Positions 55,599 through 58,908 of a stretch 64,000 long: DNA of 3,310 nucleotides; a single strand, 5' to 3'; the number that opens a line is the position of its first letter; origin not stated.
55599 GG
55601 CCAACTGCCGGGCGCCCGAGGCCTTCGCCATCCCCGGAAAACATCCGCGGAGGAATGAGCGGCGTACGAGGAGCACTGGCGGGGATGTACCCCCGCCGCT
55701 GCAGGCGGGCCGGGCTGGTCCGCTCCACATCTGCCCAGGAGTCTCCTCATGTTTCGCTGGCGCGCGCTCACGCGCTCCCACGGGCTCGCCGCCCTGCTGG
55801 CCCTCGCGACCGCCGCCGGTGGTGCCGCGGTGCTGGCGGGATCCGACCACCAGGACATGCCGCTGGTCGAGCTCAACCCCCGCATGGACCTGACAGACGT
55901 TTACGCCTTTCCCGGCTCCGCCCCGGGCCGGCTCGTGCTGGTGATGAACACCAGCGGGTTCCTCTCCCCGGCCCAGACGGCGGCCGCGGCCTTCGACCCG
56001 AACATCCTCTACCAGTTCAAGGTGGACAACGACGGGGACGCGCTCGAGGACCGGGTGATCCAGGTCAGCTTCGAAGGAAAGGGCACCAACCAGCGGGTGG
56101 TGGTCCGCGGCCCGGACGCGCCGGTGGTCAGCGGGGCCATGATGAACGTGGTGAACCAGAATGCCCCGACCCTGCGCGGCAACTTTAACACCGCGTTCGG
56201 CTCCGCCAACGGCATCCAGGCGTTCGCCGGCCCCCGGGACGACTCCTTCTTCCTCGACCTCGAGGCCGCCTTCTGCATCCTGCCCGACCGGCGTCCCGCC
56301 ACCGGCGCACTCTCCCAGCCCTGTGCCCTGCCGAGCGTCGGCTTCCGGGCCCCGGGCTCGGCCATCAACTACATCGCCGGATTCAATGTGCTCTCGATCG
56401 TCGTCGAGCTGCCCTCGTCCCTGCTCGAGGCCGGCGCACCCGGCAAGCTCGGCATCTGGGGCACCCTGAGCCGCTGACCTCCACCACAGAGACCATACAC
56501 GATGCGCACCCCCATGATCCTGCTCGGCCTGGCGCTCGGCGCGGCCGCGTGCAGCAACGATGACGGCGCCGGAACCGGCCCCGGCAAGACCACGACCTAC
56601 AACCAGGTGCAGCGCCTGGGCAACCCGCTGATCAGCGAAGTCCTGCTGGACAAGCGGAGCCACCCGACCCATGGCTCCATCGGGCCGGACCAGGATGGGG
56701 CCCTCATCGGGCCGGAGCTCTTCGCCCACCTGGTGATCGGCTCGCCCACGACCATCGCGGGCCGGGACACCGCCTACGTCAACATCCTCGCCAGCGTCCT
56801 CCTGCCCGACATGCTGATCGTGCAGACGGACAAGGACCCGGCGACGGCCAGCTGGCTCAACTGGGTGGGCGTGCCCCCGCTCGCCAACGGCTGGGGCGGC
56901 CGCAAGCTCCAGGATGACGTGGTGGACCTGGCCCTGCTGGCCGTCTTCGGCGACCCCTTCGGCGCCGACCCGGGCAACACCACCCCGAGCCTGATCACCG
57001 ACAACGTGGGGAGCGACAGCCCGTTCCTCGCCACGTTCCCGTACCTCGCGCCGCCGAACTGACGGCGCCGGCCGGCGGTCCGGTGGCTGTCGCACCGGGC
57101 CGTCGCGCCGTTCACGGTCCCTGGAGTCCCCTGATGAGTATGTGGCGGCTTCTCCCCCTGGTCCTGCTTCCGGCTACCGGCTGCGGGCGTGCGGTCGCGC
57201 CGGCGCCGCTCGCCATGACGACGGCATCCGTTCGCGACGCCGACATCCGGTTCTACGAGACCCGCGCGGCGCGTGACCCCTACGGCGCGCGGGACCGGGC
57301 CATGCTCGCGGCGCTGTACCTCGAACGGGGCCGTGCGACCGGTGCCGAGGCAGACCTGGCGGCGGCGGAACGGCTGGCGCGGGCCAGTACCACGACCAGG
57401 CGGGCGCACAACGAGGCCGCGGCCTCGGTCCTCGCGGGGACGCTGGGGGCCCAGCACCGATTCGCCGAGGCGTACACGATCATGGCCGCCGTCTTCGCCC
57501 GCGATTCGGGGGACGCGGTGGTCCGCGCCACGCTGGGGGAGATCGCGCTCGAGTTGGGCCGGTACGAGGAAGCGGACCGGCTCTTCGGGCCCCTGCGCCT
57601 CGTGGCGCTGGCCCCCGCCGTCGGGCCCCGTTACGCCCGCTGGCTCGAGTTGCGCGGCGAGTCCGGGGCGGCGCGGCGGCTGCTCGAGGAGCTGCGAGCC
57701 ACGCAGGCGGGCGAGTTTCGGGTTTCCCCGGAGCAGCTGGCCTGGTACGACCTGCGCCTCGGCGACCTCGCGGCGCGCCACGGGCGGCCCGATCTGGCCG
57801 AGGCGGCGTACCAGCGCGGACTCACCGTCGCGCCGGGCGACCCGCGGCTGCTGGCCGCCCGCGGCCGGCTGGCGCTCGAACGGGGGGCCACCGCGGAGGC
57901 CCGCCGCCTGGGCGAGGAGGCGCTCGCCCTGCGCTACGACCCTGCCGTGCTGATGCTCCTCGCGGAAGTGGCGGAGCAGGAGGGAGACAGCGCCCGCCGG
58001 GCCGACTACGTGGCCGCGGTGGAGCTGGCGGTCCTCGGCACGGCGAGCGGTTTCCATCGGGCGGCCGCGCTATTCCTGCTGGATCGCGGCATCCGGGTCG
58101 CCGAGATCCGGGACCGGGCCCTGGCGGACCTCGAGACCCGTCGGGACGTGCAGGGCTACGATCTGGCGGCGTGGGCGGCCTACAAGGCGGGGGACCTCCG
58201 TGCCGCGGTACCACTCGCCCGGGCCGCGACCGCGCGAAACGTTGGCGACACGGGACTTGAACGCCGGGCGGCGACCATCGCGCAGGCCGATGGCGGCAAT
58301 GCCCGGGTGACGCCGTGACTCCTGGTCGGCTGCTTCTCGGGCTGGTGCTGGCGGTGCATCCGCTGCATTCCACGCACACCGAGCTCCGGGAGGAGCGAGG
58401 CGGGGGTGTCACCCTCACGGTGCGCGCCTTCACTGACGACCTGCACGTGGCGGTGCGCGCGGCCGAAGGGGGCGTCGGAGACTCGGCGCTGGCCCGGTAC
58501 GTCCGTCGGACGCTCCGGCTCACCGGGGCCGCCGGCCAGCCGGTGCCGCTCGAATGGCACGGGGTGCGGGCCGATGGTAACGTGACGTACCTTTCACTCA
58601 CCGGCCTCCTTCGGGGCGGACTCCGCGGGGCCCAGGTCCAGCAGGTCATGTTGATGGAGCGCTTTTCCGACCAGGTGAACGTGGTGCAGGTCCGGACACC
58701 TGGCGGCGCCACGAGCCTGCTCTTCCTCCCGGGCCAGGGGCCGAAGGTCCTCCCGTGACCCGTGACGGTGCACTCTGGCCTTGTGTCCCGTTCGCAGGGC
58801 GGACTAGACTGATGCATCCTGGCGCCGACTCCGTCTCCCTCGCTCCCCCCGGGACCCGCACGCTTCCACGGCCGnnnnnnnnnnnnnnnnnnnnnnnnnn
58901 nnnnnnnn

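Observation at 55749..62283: Co-directional envelope cluster built almost entirely of DUF proteins around an ECF sigma/anti-sigma pair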

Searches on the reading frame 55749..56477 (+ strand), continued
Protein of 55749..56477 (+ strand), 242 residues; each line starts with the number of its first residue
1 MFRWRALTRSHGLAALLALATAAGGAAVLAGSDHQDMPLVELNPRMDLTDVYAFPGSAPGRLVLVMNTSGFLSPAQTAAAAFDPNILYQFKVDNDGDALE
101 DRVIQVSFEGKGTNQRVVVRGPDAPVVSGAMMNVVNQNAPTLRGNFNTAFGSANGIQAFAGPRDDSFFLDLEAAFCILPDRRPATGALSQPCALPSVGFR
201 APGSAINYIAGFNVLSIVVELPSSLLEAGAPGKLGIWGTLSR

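Call 49: fold_search(model_id=the predicted structure, library=pdb)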
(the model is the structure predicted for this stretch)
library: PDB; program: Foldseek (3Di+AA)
matches with E <= 10: 440; with E <= 0.001: 0
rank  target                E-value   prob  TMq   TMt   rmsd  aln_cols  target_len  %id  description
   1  5imy_B                7.9e-02  0.04  0.11  0.07  22.8       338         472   11  Trapped Toxin (released 2016-08-24)
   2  3zxk_A                9.4e-02  0.08  0.15  0.09  18.5       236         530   12  Engineering the active site of a GH43 glycoside hydrolase generates a biotechnologically significant enzyme that displ (released 2012-04-18)
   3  3zxj_B                1.1e-01  0.08  0.16  0.09  18.7       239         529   11  Engineering the active site of a GH43 glycoside hydrolase generates a biotechnologically significant enzyme that displ (released 2012-04-18)
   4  3zxl_A                1.7e-01  0.06  0.14  0.08  18.7       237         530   12  Engineering the active site of a GH43 glycoside hydrolase generates a biotechnologically significant enzyme that displ (released 2012-04-18)
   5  7kez_H                1.9e-01  0.05  0.15  0.16  21.4       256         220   12  Crystal structure of bH1 Fab variant (CDR H3 loop design 16_0325) in complex with VEGF (released 2021-11-10)
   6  3zxl_B                2.1e-01  0.06  0.15  0.09  18.5       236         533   12  Engineering the active site of a GH43 glycoside hydrolase generates a biotechnologically significant enzyme that displ (released 2012-04-18)
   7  3zxj_A                2.2e-01  0.06  0.15  0.09  18.5       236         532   12  Engineering the active site of a GH43 glycoside hydrolase generates a biotechnologically significant enzyme that displ (released 2012-04-18)
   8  3zxk_B                2.3e-01  0.05  0.14  0.08  18.6       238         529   12  Engineering the active site of a GH43 glycoside hydrolase generates a biotechnologically significant enzyme that displ (released 2012-04-18)
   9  4jpq_B                3.1e-01  0.15  0.22  0.24  11.5       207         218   11  Crystal structure of a putative carbohydrate-binding protein (BACUNI_03838) from Bacteroides uniformis ATCC 8492 at 2. (released 2013-04-17)
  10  2ifr_A                3.1e-01  0.08  0.16  0.17  16.0       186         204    8  Crystal structure of Scytalido-glutamic peptidase with a peptide based transition state analog (released 2006-10-03)
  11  2ipu_G                3.1e-01  0.03  0.15  0.16  22.9       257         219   12  PFA1 Fab fragment complexed with Abeta 1-8 peptide (released 2007-10-09)
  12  6umi_H                3.1e-01  0.03  0.14  0.15  20.9       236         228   15  Crystal structure of erenumab Fab-b (released 2020-02-12)
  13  8t9z_H                3.3e-01  0.03  0.13  0.15  20.9       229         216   16  Structural of M8C10 Fab in complex human metapneumovirus fusion protein (released 2023-11-22)
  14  5y2k_G                3.3e-01  0.03  0.15  0.16  22.7       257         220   16  A human antibody AF4H1L1 (released 2019-01-30)
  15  8vvl_H                3.7e-01  0.03  0.14  0.15  21.9       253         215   16  CCHFV GP38 bound to c13G8 Fab (released 2024-07-17)
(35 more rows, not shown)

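Call 56: search_solved_structures(query=A2, max_evalue=10)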
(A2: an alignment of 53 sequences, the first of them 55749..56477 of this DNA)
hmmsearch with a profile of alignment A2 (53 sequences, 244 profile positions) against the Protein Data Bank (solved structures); distinct sequences matched with E-value up to 10: 3.
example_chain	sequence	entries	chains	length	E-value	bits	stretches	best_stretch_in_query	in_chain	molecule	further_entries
6fx6_A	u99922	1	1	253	0.067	15.6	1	141-196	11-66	SaTIE-TED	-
8otz_Di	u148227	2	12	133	1.2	11.4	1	148-185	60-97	Testis-expressed protein 43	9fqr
9gzr_A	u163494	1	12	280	1.2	11.4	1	22-67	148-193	RcpC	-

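Call 61: search_protein_families(library=pfam, proteins=[L077:12832-15201:+, L077:7391-8659:-, L077:9051-9863:+, L077:5541-7076:-, L082:5611-6399:-, L082:6396-6929:-, L082:10198-10818:+, L082:2233-5370:+, L076:13289-15907:-, L083:6539-7978:+], max_evalue=0.001)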
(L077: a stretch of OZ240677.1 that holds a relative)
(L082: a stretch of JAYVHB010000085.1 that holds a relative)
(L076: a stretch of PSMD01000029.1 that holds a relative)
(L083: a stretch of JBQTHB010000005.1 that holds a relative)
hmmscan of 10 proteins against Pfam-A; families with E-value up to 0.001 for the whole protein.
L077:12832-15201:+ (789 aa): 2 families
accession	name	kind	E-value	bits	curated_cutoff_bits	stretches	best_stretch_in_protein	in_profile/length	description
PF03824.22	NicO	-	2.2e-17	63.7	27.7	3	287-385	3-107/287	High-affinity nickel-transport protein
PF13386.12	DsbD_2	-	1.8e-06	28.4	24.9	0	322-496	30-182/199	Cytochrome C biogenesis protein transmembrane region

L077:7391-8659:- (422 aa): 2 families
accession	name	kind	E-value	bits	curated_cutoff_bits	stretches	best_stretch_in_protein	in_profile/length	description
PF03239.20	FTR1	-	3.2e-38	132.1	25.3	1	1-199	1-212/284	Iron permease FTR1 family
PF10080.14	FtrD-like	-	7.9e-26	90.6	26.3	1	316-420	1-101/101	Membrane iron-sulfur containing protein FtrD-like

L077:9051-9863:+ (270 aa): 0 families

L077:5541-7076:- (511 aa): 2 families
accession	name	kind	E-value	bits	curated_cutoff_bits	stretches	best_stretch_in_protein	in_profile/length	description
PF02687.27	FtsX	-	1.4e-14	54.6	25.5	1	386-503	2-120/120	FtsX-like permease C-terminal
PF12704.14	MacB_PCD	-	4.8e-08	34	27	0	39-113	2-63/207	MacB-like periplasmic core domain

L082:5611-6399:- (262 aa): 1 family
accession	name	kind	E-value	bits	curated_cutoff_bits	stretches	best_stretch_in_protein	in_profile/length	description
PF10099.14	RskA_C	-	1e-19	71.6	29.4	1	95-252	4-130/135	Anti-sigma-K factor rskA, C-terminal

L082:6396-6929:- (177 aa): 4 families
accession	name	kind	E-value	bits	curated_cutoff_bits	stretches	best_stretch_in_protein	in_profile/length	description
PF04542.20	Sigma70_r2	-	6e-17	61.6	24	1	21-88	1-69/71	Sigma-70 region 2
PF04545.22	Sigma70_r4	-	1.2e-06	28.4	24.1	1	126-171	4-49/50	Sigma-70, region 4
PF07638.17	Sigma70_ECF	-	3.8e-06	27.4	21.1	1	12-161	13-170/185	ECF sigma factor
PF08281.18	Sigma70_r4_2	-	4.4e-06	26.7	25.7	1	122-162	6-46/54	Sigma-70, region 4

L082:10198-10818:+ (206 aa): 3 families
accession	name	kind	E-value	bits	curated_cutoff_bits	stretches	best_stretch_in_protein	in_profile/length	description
PF00255.25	GSHPx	-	1.9e-40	137.2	27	1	51-157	1-107/108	Glutathione peroxidase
PF08534.16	Redoxin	-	5.2e-05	23.5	26.6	1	54-142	9-93/148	Redoxin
PF00578.27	AhpC-TSA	-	0.00019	21.8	26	1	50-159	4-103/124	AhpC/TSA family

L082:2233-5370:+ (1045 aa): 2 families
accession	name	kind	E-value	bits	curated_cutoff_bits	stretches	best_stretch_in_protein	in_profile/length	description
PF01578.25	Cytochrom_C_asm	-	2.5e-39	135.5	29.9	1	802-1006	1-212/212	Cytochrome C assembly protein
PF05140.19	ResB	-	1.4e-14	54.3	24.6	1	344-416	196-269/486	ResB-like family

L076:13289-15907:- (872 aa): 4 families
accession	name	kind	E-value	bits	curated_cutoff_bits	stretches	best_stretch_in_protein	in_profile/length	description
PF00593.30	TonB_dep_Rec_b-barrel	-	2.9e-29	103.6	27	1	353-830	19-436/436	TonB dependent receptor-like, beta-barrel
PF07715.20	Plug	-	3e-19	69.9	23.9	1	115-236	3-107/107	TonB-dependent Receptor Plug Domain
PF13715.12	CarbopepD_reg_2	-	1.1e-12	48.2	32.2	1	23-102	1-86/88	CarboxypepD_reg-like domain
PF13620.12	CarboxypepD_reg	-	2.4e-07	31.4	32.3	1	23-92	2-79/82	Carboxypeptidase regulatory-like domain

L083:6539-7978:+ (479 aa): 2 families
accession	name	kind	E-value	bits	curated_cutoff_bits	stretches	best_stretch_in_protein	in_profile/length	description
PF13435.11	Cytochrome_C554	-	3.6e-11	44.3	20.8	1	93-164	9-84/84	Cytochrome c554 and c-prime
PF14522.11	Cytochrome_C7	-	4.7e-05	23.6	24.8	0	130-205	12-66/67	Cytochrome c7 and related cytochrome c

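Call 64: search_protein_families(library=ncbifam, proteins=[L077:12832-15201:+, L002:12538-13137:+, L001:7717-9810:-, L077:9869-11392:+], max_evalue=0.001)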
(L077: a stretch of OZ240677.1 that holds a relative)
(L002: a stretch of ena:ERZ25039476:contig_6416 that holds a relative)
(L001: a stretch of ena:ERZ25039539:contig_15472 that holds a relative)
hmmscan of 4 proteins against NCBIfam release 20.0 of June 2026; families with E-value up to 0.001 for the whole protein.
L077:12832-15201:+ (789 aa): 1 family
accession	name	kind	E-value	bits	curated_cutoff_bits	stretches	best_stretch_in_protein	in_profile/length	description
NF007454.0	PRK10019.1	subfamily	5.5e-33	114.4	195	2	271-393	4-121/283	nickel/cobalt efflux transporter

L002:12538-13137:+ (199 aa): 0 families

L001:7717-9810:- (697 aa): 4 families
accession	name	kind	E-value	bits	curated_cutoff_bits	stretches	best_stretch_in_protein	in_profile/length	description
TIGR01783.1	TonB-siderophor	subfamily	2.2e-07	29.9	223.5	1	413-690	377-642/649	TonB-dependent siderophore receptor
NF041535.1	TonB_rec_PqqU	equivalog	2.3e-06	26.2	1200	1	428-654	406-640/676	TonB-dependent receptor PqqU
TIGR01786.1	TonB-hemlactrns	subfamily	1.6e-05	23.5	323.75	0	391-468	385-462/719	TonB-dependent hemoglobin/transferrin/lactoferrin family receptor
TIGR01779.1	TonB-B12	equivalog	0.00023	19.9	599.7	0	81-155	67-134/614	TonB-dependent vitamin B12 receptor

L077:9869-11392:+ (507 aa): 0 families

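Call 72: search_protein_representatives(protein=window:55749-56477:+)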
Query: 242 residues. Proteins with E-value up to 0.001 (for the whole library): 2228; up to 1e-10: 538; up to 1e-30: 56. The best 150 are listed.
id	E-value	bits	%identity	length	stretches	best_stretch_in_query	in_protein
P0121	1.3e-81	289.8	62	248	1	14-241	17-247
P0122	5.5e-64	232.1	62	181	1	5-181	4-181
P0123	7.8e-60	218.6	62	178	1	66-242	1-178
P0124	2.3e-59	217.0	54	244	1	18-242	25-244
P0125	2.9e-56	206.9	55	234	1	46-230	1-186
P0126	4.0e-55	203.2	81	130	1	1-122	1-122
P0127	7.8e-52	192.4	50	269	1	11-242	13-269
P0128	9.2e-49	182.3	78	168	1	124-242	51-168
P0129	1.5e-48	181.7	44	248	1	13-241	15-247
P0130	6.4e-48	179.6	58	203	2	43-157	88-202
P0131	1.6e-47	178.3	59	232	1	13-165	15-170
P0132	2.6e-46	174.3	53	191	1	10-175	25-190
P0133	9.6e-46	172.4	49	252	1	17-242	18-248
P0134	3.1e-45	170.8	57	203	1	53-209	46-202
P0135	1.3e-44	168.7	78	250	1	131-232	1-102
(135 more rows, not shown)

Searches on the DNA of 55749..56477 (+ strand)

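Call 74: search_rna_families(sources=[L002, L039, L076, L077, L081, L082, L083], threshold=gathering)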
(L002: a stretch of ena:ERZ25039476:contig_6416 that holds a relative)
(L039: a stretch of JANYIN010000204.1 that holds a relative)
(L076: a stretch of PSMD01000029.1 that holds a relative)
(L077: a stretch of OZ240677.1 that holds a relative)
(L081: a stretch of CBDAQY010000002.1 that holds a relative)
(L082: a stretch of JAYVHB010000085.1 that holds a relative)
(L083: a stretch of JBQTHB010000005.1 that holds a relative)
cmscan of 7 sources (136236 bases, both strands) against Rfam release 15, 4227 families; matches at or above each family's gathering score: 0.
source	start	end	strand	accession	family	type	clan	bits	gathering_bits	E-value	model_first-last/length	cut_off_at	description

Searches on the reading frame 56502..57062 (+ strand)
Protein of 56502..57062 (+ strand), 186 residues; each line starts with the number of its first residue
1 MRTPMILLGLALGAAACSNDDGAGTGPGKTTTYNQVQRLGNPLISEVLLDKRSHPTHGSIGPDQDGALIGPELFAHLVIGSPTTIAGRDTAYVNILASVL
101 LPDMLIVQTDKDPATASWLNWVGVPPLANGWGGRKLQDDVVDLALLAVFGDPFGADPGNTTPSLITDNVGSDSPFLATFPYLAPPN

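Call 4: search_protein_families(library=pfam, proteins=[window:56502-57062:+], max_evalue=0.01)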
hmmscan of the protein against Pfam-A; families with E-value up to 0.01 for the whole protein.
window:56502-57062:+ (186 aa): 1 family
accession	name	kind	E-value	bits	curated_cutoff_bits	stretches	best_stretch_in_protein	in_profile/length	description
PF14224.11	DUF4331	-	8.1e-16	58.7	27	1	30-185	249-421/421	Domain of unknown function (DUF4331)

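Call 5: search_protein_families(library=ncbifam, proteins=[window:56502-57062:+], max_evalue=0.01)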
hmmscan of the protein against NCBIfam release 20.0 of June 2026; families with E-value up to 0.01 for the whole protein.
window:56502-57062:+ (186 aa): 0 families

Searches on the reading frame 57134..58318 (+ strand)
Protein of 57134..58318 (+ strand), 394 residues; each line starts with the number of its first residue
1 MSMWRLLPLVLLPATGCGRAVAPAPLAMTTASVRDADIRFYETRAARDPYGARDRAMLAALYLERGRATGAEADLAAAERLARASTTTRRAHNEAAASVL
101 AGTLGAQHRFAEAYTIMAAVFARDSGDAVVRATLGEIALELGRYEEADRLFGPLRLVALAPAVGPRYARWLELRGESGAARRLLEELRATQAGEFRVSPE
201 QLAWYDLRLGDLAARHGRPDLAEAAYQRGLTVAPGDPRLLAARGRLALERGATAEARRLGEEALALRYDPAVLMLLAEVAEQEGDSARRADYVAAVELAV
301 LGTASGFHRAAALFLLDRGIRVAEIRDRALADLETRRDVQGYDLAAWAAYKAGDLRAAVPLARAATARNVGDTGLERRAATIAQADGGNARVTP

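Call 4: search_protein_families(library=pfam, proteins=[window:57134-58318:+], max_evalue=0.01)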
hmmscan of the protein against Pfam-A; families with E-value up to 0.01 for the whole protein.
window:57134-58318:+ (394 aa): 9 families
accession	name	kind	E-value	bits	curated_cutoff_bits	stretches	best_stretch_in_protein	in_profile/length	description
PF14559.12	TPR_19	-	1.5e-09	38.5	25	2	106-155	3-52/68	Tetratricopeptide repeat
PF13431.12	TPR_17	-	2.7e-07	30.8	24.4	0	225-257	1-33/34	Tetratricopeptide repeat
PF13432.12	TPR_16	-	1.8e-05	25.5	32.7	1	207-265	1-59/65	Tetratricopeptide repeat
PF07719.23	TPR_2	-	3.1e-05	24.2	27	0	208-236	6-34/34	Tetratricopeptide repeat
PF13428.12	TPR_14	-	5e-05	24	23.5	1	207-246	5-44/44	Tetratricopeptide repeat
PF00515.34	TPR_1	-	0.00014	22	27.8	0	208-235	6-33/34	Tetratricopeptide repeat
PF12895.13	ANAPC3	-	0.00033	21.3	27.2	1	78-148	12-76/82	Anaphase-promoting complex, cyclosome, subunit 3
PF13181.12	TPR_8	-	0.00042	20.7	25.7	0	133-148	6-21/34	Tetratricopeptide repeat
PF13424.12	TPR_12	-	0.0012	19.5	30.1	1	106-151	22-68/77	Tetratricopeptide repeat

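Call 5: search_protein_families(library=ncbifam, proteins=[window:57134-58318:+], max_evalue=0.01)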
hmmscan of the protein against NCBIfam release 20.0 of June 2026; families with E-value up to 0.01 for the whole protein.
window:57134-58318:+ (394 aa): 4 families
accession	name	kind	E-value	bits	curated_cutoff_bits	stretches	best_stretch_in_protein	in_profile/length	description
TIGR02917.1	PEP_TPR_lipo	equivalog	2.4e-07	29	312.2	2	91-151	326-386/899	XrtA/PEP-CTERM system TPR-repeat protein PrsT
TIGR00540.1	TPR_hemY_coli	hypoth_equivalog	7.4e-05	21.7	142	1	165-290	265-379/385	heme biosynthesis-associated TPR protein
NF052415.1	T3SS_chap_SctY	equivalog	0.0044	17.5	70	0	107-185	19-101/106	type III secretion apparatus assembly chaperone SctY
NF011974.0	PRK15443.2-1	subfamily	0.009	16.3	171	1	265-302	19-56/110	diol dehydratase small subunit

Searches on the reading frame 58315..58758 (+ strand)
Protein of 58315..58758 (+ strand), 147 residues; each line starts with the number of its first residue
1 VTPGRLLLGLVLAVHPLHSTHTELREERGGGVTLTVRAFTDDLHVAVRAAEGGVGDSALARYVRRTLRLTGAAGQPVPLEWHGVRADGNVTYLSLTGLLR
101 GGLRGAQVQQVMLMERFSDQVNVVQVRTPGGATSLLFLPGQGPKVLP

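Call 4: search_protein_families(library=pfam, proteins=[window:58315-58758:+], max_evalue=0.01)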
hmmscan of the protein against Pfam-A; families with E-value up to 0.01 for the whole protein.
window:58315-58758:+ (147 aa): 1 family
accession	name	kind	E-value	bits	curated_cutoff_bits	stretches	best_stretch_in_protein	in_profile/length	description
PF20420.3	DUF6702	-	2.8e-16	60.3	24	1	12-137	4-140/141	Domain of unknown function (DUF6702)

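Call 5: search_protein_families(library=ncbifam, proteins=[window:58315-58758:+], max_evalue=0.01)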
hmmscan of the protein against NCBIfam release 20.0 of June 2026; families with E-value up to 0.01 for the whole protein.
window:58315-58758:+ (147 aa): 0 families

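Call 17: search_solved_structures(query=window:58315-58758:+, max_evalue=1)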
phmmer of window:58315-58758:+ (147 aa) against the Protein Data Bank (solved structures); distinct sequences matched with E-value up to 1: 2.
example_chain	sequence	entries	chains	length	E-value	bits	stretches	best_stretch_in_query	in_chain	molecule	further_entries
28wb_A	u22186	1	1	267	0.31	14.4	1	68-107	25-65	Protein STRUBBELIG-RECEPTOR FAMILY 6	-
9gmp_A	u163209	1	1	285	0.85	13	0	42-110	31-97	Uncharacterized protein (Map kinase kinase-like protein)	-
